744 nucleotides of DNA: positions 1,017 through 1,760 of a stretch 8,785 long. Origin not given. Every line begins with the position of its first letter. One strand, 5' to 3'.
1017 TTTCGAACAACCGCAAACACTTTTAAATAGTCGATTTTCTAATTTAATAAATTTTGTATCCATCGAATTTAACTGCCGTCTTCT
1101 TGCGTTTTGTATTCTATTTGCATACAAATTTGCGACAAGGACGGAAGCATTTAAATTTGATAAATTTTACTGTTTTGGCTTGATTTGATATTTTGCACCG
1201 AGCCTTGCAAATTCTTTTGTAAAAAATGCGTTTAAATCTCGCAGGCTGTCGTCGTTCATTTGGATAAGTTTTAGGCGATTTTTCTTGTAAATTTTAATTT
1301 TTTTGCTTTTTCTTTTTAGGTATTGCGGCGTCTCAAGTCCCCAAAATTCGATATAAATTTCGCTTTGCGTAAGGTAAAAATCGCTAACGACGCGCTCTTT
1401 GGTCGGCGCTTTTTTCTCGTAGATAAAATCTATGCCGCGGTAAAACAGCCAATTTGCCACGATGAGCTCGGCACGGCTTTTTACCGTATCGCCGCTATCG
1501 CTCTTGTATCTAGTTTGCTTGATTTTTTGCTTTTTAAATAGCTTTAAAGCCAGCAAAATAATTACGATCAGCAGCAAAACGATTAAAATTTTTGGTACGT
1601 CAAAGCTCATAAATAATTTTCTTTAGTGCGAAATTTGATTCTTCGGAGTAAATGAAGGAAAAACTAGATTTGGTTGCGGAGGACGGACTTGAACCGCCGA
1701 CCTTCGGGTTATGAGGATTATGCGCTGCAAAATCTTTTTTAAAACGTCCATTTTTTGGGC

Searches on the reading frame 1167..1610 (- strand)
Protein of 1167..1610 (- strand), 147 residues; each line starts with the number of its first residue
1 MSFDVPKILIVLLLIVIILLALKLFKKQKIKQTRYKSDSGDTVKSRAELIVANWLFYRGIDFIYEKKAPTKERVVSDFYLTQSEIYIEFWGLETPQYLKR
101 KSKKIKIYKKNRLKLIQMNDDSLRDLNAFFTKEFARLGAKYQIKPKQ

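Call 7: search_protein_families(library=pfam, proteins=[window:1167-1610:-], max_evalue=1)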
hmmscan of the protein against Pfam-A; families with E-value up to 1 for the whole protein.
window:1167-1610:- (147 aa): 7 families
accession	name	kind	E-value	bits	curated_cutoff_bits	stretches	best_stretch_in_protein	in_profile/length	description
PF05626.16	DUF790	-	0.00049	19.4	28.8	1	25-114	263-350/387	Protein of unknown function (DUF790)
PF15102.11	TMEM154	-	0.019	15.3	30.3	1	5-41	69-104/153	TMEM154 protein family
PF00558.24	Vpu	-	0.056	13.7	24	0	87-122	20-53/81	Vpu protein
PF13131.11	DUF3951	-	0.072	13.7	26.3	1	9-36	11-38/52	Protein of unknown function (DUF3951)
PF07584.16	BatA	-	0.078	13.9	25.9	1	1-31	1-32/77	Aerotolerance regulator N-terminal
PF25184.1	YxzE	-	0.11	14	40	1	8-39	6-39/65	YxzE-like putative bacteriocin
PF25630.1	Phycodna_minor_capsid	-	0.16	12.7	27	0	9-30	7-28/96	Phycodnaviridae minor capsid protein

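Call 8: search_protein_families(library=phrogs, proteins=[window:1167-1610:-], max_evalue=1)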
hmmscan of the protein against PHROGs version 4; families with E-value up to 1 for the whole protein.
window:1167-1610:- (147 aa): 6 families
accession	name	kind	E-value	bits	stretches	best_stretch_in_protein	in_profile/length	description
phrog_9019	-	DNA, RNA and nucleotide metabolism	2e-05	25.6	1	26-115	41-130/160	Holliday junction resolvase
phrog_4538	-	unknown function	0.00035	20.6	1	38-92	224-278/447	-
phrog_22215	-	unknown function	0.001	19.9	1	29-127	201-307/324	-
phrog_9084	-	DNA, RNA and nucleotide metabolism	0.0026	18.8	1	29-99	45-118/187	homing endonuclease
phrog_15137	-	DNA, RNA and nucleotide metabolism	0.01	16.4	1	60-111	158-208/236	endonuclease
phrog_29659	-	unknown function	0.06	14.3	1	9-47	8-47/76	-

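Call 9: search_protein_families(library=padloc, proteins=[window:1167-1610:-], max_evalue=1)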
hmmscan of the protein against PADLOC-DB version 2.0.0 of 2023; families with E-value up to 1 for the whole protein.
window:1167-1610:- (147 aa): 5 families
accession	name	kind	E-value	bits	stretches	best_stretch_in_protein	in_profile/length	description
PDLC05067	PDC-S69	-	1.2e-28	98.6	1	25-140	173-287/289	-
PDLC05065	PDC-S68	-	5.5e-12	42.3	1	35-119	1100-1189/1221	-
PDLC05066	PDC-S68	-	2.8e-09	33.6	1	33-111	1092-1175/1202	-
PDLC01150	HEAT_CxxC_PDDEXK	-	7.2e-09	33.3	1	32-122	180-272/288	HEAT_CxxC_PD-DEXK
PDLC05064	PDC-S68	-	5.2e-06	22.4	1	23-113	1125-1226/1273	-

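Call 94: search_protein_families(library=ncbifam, proteins=[window:1167-1610:-], max_evalue=0.1)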
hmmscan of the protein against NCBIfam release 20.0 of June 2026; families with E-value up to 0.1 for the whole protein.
window:1167-1610:- (147 aa): 2 families
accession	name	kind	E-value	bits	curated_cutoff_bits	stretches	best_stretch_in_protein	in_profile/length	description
NF053694.1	EndNBax1ARCFU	equivalog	0.0037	16.3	500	1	75-118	295-337/342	endonuclease Bax1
NF046005.2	near_gluc_PtsG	equivalog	0.0072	16.6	45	1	10-58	12-61/85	MPN207a family PTS transporter accessory protein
